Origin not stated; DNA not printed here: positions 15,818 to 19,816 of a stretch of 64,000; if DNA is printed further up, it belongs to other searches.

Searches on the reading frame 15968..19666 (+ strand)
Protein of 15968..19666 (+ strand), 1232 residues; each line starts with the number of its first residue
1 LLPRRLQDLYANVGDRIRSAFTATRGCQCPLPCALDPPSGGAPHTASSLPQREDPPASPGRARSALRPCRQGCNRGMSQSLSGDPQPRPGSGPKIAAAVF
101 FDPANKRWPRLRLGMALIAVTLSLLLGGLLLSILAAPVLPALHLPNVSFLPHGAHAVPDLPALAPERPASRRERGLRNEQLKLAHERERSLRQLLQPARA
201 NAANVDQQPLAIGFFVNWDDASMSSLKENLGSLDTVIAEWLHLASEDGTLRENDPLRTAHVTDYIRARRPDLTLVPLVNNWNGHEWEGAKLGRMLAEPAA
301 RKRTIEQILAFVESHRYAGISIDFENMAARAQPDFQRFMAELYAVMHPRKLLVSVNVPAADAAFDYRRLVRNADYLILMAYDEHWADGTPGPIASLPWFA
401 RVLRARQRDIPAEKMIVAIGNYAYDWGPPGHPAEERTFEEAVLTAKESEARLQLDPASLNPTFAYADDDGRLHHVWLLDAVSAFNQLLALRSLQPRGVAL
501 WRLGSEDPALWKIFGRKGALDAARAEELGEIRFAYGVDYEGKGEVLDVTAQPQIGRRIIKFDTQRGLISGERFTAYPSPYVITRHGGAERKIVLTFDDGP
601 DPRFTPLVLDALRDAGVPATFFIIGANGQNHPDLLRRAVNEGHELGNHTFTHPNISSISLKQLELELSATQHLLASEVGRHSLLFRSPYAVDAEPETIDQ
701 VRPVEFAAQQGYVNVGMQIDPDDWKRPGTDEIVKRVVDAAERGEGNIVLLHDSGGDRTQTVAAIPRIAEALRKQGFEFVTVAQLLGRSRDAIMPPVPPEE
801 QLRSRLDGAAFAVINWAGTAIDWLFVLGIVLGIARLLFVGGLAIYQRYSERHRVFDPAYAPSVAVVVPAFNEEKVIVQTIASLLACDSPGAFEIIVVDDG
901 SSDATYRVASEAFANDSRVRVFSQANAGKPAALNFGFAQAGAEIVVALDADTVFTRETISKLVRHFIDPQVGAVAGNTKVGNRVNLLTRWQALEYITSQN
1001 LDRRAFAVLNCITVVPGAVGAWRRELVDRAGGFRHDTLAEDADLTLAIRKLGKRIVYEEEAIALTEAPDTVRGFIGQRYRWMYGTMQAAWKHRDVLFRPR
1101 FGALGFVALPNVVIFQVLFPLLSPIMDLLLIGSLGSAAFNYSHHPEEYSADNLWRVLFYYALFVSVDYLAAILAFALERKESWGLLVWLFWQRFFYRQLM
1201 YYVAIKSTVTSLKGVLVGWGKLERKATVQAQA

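Call 118: search_protein_families(library=pfam, proteins=[window:15968-19666:+], max_evalue=0.00001)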
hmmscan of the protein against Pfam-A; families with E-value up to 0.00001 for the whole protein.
window:15968-19666:+ (1232 aa): 7 families
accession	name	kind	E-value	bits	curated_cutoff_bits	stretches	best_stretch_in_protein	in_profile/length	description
PF13641.12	Glyco_tranf_2_3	-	1.6e-33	117.1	27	1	861-1084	1-230/230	Glycosyltransferase like family 2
PF00535.33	Glycos_transf_2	-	9.8e-32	110.6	23.3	1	865-1004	2-141/168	Glycosyl transferase family 2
PF01522.26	Polysacc_deac_1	-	1.4e-29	103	23.1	1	589-690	6-106/124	Polysaccharide deacetylase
PF13632.12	Glyco_trans_2_3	-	2e-24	87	27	1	944-1131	1-190/198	Glycosyl transferase family group 2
PF00704.34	Glyco_hydro_18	-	6.3e-20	72.5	29.6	1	212-504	3-315/317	Glycosyl hydrolases family 18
PF13506.12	Glyco_transf_21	-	1.9e-15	57.2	21.7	1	929-1081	18-172/174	Glycosyl transferase family 21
PF03142.21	Chitin_synth_2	-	1e-09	38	27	1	938-1025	198-287/527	Chitin synthase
